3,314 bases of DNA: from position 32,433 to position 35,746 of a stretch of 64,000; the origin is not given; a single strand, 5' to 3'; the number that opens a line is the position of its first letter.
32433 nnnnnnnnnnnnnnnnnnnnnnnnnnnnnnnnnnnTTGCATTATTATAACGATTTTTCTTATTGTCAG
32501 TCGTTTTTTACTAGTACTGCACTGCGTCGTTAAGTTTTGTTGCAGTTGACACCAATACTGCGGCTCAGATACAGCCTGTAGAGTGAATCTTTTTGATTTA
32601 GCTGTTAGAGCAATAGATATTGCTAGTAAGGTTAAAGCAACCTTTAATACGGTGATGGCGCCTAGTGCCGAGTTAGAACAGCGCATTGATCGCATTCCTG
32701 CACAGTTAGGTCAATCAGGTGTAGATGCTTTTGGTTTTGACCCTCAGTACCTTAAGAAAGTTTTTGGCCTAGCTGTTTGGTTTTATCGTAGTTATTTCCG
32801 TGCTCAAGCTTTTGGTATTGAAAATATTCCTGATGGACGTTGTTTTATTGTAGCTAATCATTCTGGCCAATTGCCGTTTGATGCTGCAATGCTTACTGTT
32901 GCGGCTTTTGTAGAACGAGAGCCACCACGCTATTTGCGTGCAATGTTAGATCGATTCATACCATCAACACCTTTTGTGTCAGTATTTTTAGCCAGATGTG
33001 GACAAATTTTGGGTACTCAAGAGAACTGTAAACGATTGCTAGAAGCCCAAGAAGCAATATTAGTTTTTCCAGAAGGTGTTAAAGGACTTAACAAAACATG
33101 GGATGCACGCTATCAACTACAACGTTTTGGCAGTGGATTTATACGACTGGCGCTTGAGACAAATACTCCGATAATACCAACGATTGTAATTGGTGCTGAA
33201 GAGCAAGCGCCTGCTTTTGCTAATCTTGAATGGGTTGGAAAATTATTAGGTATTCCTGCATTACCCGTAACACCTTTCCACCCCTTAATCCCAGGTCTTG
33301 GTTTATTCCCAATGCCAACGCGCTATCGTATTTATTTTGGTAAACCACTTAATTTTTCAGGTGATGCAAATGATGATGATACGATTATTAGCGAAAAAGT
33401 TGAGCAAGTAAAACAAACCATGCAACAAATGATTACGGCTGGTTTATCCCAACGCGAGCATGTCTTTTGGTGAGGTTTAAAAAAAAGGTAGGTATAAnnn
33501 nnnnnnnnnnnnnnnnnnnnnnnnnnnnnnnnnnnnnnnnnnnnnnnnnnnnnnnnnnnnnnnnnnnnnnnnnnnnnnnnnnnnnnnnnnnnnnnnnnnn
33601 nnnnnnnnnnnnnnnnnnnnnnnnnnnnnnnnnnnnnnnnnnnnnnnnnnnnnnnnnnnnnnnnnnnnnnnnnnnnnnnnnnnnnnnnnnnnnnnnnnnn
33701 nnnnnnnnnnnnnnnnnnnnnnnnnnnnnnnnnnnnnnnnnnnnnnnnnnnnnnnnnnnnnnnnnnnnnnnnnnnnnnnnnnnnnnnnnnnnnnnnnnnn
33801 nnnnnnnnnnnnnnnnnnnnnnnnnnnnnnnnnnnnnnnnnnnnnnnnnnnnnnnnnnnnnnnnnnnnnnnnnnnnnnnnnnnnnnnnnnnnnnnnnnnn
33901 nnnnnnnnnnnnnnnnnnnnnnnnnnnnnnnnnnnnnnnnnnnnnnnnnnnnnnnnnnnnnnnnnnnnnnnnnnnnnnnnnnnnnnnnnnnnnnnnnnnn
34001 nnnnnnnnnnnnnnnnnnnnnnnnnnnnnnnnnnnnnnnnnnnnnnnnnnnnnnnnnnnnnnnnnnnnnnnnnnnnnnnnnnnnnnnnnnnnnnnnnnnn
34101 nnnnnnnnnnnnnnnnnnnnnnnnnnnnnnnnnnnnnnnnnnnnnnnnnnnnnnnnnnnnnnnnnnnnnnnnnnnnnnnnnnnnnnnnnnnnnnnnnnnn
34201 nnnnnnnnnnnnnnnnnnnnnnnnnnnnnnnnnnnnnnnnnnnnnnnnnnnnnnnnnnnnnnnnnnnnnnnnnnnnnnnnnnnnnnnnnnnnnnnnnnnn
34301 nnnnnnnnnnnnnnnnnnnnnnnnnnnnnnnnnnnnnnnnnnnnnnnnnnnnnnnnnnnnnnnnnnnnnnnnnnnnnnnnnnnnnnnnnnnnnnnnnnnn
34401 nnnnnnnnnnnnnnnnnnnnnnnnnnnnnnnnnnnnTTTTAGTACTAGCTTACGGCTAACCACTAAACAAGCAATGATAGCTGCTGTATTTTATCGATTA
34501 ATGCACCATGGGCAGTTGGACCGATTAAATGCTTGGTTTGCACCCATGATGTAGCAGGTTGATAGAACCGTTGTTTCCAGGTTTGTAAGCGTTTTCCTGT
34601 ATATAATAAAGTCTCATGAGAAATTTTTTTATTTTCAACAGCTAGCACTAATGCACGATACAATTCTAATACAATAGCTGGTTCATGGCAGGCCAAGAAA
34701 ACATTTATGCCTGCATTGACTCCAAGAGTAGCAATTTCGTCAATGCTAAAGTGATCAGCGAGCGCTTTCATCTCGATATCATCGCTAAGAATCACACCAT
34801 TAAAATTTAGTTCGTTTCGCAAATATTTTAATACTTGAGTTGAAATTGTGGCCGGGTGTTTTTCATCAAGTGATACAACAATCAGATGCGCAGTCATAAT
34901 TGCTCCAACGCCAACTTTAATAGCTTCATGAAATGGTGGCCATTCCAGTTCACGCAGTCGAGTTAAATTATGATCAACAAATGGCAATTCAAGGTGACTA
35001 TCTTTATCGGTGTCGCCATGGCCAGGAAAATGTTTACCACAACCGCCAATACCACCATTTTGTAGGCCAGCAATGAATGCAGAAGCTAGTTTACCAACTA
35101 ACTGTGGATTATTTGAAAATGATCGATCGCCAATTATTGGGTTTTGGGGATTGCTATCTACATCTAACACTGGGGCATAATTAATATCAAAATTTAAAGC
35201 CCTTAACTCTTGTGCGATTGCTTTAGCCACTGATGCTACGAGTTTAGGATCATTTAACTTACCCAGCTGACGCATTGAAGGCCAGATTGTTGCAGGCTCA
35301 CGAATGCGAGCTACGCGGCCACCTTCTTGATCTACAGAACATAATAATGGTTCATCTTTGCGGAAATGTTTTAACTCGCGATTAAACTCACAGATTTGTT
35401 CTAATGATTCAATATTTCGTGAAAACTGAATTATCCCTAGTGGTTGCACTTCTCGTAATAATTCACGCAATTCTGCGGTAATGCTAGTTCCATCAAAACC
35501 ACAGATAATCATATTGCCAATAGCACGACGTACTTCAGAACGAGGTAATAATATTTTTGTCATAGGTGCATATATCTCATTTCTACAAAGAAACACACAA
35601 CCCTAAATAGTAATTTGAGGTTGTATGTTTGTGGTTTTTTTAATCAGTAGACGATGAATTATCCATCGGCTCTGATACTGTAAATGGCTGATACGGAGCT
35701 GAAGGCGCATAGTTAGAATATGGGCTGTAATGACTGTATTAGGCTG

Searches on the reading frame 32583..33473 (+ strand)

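Call 23: search_protein_families(library=pfam, proteins=[window:32583-33473:+], max_evalue=0.001)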
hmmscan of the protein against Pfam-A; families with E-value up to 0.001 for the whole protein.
window:32583-33473:+ (296 aa): 1 family
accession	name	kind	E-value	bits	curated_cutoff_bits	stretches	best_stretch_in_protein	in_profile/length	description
PF01553.26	Acyltransferase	-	4.6e-14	52.8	23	1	78-201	6-130/132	Acyltransferase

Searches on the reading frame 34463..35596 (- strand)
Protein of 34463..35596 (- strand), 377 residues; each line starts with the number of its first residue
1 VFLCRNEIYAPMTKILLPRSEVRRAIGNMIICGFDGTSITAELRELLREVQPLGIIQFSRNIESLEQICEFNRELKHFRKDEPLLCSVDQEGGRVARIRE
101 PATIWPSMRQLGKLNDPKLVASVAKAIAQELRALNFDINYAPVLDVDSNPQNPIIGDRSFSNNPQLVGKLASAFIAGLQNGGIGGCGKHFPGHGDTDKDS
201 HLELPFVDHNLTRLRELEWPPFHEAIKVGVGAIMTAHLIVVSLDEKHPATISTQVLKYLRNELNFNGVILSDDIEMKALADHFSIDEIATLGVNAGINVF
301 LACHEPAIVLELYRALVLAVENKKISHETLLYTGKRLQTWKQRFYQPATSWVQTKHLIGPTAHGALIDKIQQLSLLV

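Call 23: search_protein_families(library=pfam, proteins=[window:34463-35596:-], max_evalue=0.001)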
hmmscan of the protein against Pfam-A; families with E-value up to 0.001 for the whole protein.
window:34463-35596:- (377 aa): 1 family
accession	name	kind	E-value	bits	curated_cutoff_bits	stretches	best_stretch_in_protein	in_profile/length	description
PF00933.27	Glyco_hydro_3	-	5.6e-80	269.5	27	1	26-336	6-312/316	Glycosyl hydrolase family 3 N terminal domain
